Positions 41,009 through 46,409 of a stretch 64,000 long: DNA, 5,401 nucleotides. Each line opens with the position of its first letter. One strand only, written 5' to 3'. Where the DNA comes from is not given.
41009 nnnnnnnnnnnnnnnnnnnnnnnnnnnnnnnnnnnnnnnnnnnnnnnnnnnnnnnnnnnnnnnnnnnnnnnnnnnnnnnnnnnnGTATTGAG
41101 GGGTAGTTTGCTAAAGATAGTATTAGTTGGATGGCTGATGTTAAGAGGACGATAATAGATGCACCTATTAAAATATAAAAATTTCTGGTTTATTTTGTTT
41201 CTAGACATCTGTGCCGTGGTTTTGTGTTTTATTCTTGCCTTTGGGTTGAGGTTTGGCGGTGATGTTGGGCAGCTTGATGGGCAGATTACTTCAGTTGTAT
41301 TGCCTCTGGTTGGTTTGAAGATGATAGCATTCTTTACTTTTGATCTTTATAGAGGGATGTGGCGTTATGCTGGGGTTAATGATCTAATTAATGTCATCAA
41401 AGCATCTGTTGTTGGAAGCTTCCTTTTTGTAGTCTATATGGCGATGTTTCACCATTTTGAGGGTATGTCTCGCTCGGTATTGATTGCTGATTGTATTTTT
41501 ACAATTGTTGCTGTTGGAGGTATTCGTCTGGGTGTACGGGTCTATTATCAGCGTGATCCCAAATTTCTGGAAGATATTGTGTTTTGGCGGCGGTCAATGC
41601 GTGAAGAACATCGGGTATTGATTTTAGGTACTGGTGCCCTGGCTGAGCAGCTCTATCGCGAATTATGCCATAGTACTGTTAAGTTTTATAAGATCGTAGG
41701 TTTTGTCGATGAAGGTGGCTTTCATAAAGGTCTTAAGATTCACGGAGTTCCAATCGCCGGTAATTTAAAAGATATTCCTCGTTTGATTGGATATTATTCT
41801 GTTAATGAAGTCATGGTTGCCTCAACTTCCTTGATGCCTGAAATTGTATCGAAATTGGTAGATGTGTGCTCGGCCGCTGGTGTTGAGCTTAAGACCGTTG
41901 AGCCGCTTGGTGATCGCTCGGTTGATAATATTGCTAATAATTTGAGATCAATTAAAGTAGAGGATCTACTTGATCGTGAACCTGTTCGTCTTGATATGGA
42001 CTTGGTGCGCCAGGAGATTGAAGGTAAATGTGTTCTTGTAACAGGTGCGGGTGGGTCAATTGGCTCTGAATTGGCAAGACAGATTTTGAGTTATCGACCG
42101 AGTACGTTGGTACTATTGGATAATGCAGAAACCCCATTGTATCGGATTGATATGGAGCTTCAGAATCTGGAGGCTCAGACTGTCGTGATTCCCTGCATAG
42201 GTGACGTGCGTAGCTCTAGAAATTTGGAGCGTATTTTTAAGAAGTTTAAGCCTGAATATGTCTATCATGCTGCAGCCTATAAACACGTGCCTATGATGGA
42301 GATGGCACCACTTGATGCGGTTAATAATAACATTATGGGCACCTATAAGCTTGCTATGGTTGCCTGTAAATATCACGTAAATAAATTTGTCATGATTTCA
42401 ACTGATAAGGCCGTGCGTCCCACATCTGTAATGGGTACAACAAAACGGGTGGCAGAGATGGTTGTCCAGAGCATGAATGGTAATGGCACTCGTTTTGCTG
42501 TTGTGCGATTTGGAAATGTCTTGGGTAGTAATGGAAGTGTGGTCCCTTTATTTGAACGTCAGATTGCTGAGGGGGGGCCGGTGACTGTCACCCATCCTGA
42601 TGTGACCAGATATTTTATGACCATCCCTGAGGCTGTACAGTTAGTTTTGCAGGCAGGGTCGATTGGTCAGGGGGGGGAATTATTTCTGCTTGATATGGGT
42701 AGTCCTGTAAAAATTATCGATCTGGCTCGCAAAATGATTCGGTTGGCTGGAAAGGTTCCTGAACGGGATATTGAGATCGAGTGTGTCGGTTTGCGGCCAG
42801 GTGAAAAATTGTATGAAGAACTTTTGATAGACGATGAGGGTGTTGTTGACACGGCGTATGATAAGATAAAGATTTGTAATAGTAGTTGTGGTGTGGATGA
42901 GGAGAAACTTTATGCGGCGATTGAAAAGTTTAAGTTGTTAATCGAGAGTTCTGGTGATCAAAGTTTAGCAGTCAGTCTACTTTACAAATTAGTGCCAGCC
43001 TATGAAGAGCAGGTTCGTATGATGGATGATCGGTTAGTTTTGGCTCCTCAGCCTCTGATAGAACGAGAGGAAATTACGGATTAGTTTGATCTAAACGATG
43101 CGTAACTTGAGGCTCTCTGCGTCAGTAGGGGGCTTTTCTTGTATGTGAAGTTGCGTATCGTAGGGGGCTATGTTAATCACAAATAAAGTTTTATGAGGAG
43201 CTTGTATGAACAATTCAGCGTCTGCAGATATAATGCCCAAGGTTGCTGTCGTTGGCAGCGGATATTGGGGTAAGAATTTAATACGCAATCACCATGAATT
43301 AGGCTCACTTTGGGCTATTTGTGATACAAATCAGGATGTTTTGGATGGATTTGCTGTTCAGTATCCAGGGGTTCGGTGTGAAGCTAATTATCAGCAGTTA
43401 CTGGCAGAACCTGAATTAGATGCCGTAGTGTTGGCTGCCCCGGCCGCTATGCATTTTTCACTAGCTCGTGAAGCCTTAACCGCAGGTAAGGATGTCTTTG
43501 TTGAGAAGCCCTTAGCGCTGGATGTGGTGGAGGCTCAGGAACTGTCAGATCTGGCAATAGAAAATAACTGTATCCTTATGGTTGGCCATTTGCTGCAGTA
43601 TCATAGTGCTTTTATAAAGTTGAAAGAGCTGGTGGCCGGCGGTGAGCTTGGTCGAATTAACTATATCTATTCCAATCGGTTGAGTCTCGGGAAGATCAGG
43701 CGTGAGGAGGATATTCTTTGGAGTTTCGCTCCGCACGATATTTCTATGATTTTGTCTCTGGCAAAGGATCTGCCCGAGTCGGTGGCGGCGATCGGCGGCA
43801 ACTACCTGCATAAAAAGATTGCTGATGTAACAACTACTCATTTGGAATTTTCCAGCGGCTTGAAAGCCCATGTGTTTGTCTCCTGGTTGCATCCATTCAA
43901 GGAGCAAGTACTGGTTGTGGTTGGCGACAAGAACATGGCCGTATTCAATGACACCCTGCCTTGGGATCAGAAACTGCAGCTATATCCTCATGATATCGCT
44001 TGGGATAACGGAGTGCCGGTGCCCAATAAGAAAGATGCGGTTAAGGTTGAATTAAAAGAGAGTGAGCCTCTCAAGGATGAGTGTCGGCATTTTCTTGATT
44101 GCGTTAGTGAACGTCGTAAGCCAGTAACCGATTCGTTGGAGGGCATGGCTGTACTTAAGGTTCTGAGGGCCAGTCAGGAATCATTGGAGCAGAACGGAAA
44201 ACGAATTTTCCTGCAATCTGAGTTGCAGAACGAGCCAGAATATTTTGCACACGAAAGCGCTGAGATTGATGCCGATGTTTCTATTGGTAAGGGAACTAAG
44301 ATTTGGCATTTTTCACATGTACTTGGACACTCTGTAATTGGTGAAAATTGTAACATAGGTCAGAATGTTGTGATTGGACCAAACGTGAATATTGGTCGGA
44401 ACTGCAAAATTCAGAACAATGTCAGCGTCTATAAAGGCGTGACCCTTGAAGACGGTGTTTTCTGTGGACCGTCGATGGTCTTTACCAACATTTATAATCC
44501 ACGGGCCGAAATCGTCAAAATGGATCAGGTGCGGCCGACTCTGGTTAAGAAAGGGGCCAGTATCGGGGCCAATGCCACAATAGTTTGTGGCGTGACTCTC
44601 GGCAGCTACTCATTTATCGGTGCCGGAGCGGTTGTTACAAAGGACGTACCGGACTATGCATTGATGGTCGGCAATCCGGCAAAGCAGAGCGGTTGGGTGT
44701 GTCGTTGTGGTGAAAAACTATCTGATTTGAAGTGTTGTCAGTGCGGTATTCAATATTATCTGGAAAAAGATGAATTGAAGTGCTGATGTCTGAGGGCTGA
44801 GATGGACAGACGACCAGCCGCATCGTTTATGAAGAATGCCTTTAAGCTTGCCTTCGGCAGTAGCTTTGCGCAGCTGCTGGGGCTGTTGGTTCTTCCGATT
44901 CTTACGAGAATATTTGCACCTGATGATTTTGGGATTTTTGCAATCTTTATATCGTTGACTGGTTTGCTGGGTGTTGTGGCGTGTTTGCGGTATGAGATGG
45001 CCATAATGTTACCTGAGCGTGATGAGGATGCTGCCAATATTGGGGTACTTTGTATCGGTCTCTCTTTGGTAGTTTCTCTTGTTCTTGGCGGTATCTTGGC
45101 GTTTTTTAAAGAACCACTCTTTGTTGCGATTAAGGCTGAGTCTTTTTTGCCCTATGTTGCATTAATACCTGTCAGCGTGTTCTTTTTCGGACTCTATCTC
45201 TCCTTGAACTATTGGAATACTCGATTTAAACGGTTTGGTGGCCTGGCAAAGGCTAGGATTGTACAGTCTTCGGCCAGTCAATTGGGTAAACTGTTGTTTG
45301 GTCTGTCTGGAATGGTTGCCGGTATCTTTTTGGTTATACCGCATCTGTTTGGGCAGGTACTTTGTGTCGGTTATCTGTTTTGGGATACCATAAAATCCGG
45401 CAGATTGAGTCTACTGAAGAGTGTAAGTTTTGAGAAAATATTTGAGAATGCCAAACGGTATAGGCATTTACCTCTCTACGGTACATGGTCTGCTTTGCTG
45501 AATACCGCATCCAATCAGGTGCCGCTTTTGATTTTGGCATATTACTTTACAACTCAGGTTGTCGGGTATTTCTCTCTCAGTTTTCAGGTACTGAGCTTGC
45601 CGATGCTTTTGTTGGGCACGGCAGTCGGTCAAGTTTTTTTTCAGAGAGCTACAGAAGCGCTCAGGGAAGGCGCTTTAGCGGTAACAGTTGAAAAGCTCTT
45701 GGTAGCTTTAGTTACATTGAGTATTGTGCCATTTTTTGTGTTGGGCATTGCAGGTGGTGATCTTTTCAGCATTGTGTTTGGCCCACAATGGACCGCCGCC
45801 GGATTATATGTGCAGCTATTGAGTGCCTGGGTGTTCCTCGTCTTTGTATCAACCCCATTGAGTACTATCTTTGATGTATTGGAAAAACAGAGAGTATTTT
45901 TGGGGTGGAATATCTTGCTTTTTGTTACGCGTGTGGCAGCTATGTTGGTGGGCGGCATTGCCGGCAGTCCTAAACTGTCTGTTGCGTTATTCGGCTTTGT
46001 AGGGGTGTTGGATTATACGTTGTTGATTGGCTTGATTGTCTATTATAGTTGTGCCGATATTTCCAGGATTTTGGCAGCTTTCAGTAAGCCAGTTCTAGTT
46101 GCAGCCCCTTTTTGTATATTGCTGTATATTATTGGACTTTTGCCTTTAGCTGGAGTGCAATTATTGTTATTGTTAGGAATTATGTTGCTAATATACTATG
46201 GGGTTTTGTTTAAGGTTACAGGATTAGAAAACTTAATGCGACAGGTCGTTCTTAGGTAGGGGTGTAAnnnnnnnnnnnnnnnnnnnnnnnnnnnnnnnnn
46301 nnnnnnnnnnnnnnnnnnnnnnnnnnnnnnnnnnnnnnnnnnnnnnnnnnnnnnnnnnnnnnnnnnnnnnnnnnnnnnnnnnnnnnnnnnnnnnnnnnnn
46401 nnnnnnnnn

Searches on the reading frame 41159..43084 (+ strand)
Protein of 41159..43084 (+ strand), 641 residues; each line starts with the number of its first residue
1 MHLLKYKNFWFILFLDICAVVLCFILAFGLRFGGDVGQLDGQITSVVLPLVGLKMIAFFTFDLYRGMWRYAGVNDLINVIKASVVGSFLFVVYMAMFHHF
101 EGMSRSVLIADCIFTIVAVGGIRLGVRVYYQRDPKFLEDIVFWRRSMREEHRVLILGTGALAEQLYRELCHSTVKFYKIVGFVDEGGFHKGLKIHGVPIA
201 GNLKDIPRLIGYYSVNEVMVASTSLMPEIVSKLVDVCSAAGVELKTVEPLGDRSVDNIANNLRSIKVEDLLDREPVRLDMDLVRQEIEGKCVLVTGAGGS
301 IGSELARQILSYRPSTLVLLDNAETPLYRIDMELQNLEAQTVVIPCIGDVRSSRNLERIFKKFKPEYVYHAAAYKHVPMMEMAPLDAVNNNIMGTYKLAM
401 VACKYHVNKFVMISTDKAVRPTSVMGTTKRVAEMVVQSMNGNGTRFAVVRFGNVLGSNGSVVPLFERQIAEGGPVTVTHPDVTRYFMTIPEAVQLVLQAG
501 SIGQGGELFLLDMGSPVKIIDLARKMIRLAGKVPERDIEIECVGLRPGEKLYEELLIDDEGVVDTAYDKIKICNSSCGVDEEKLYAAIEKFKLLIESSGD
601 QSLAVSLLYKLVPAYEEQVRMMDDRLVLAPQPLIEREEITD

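Call 8: search_protein_families(library=pfam, proteins=[window:41159-43084:+], max_evalue=0.001)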
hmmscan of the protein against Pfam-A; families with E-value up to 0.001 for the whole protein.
window:41159-43084:+ (641 aa): 9 families
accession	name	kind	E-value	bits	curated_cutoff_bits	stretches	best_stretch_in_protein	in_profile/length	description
PF02719.21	Polysacc_synt_2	-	3.2e-120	401.2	20.2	1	292-572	1-290/293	Polysaccharide biosynthesis protein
PF01370.27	Epimerase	-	3.2e-24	86.1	20.9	1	292-499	1-224/240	NAD dependent epimerase/dehydratase family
PF16363.11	GDP_Man_Dehyd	-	1.2e-15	58.2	27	1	293-416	1-130/332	GDP-mannose 4,6 dehydratase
PF04321.23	RmlD_sub_bind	-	4.4e-15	56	27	1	292-477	3-175/287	RmlD substrate binding domain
PF13727.12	CoA_binding_3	-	3.2e-07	31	25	1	61-242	3-169/175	CoA-binding domain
PF01073.25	3Beta_HSD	-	3.2e-07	30.1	22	1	293-423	1-124/280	3-beta hydroxysteroid dehydrogenase/isomerase family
PF07993.18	NAD_binding_4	-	5.2e-07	29.5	20.1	0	294-420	1-141/258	Male sterility protein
PF00106.31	adh_short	-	1.1e-05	25.5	26.6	1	290-367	1-75/195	short chain dehydrogenase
PF08659.16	KR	-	0.00012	22.5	22.6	1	292-414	3-135/180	KR domain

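Call 28: search_protein_families(library=pfam, proteins=[L004:4292-5698:+, L004:5699-7030:+, L004:11010-12227:+], max_evalue=0.001)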
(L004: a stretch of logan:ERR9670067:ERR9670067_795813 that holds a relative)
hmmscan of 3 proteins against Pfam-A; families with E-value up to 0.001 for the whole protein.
L004:4292-5698:+ (468 aa): 5 families
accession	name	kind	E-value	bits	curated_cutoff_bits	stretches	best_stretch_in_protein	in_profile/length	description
PF13439.12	Glyco_transf_4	-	2e-10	41.4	28.5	1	138-260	39-164/170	Glycosyltransferase Family 4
PF00534.26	Glycos_transf_1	-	5.3e-10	39.5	26.4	1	285-444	15-169/172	Glycosyl transferases group 1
PF13579.12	Glyco_trans_4_4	-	7.2e-06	26.9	29.7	1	167-260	67-157/158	Glycosyl transferase 4-like domain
PF13692.12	Glyco_trans_1_4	-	1.3e-05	26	27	1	287-431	3-140/142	Glycosyl transferases group 1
PF08323.17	Glyco_transf_5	-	0.0005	20.3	22.7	0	135-247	91-226/239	Starch synthase catalytic domain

L004:5699-7030:+ (443 aa): 0 families

L004:11010-12227:+ (405 aa): 1 family
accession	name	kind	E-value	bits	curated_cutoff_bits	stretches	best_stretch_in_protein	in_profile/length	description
PF13524.12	Glyco_trans_1_2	-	1.2e-07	32.2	25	1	316-398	59-142/144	Glycosyl transferase-like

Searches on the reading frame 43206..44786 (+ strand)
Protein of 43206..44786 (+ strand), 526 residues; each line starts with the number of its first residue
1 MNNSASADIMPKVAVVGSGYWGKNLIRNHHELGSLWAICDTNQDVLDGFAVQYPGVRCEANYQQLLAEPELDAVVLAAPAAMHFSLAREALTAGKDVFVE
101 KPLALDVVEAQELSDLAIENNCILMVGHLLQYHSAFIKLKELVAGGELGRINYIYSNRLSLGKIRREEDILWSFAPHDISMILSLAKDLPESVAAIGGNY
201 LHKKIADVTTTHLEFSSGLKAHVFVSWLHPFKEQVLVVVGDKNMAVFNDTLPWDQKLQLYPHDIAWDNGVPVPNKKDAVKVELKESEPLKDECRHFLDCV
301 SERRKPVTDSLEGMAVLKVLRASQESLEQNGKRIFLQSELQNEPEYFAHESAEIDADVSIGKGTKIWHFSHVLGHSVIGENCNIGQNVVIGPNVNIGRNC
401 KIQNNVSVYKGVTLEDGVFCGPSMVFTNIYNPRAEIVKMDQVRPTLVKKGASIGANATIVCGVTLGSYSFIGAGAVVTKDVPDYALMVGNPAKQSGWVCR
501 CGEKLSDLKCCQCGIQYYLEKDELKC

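Call 8: search_protein_families(library=pfam, proteins=[window:43206-44786:+], max_evalue=0.001)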
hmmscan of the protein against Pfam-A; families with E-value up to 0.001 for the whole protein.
window:43206-44786:+ (526 aa): 7 families
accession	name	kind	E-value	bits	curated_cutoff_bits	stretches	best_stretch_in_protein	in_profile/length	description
PF01408.29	GFO_IDH_MocA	-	2.3e-23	83.6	24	1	12-128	2-120/120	Oxidoreductase family, NAD-binding Rossmann fold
PF00132.30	Hexapep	-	4.6e-22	77.2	27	3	357-391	1-35/36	Bacterial transferase hexapeptide (six repeats)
PF22725.1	GFO_IDH_MocA_C3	-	1.5e-12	48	27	1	136-244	1-122/124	GFO/IDH/MocA C-terminal domain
PF25084.1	LbH_EIF2B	-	8.8e-12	45.4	54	1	346-419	10-86/105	EIF2B subunit epsilon LbH domain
PF14602.12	Hexapep_2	-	3.3e-11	43.2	27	2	377-409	3-33/34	Hexapeptide repeat of succinyl-transferase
PF02894.22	GFO_IDH_MocA_C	-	0.00012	22.4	22.9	1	140-330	1-213/218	Oxidoreductase family, C-terminal alpha/beta domain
PF25087.1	GMPPB_C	-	0.00014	21.9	39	1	386-420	3-37/110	GMPPB C-terminal domain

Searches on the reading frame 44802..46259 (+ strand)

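Call 8: search_protein_families(library=pfam, proteins=[window:44802-46259:+], max_evalue=0.001)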
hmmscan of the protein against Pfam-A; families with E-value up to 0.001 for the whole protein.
window:44802-46259:+ (485 aa): 2 families
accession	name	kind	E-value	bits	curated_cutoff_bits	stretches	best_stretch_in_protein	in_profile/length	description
PF13440.11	Polysacc_synt_3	-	1.9e-16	60.6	23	1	33-332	1-290/293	Polysaccharide biosynthesis protein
PF01943.22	Polysacc_synt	-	3.8e-05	23.7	28.2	1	10-280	2-267/274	Polysaccharide biosynthesis protein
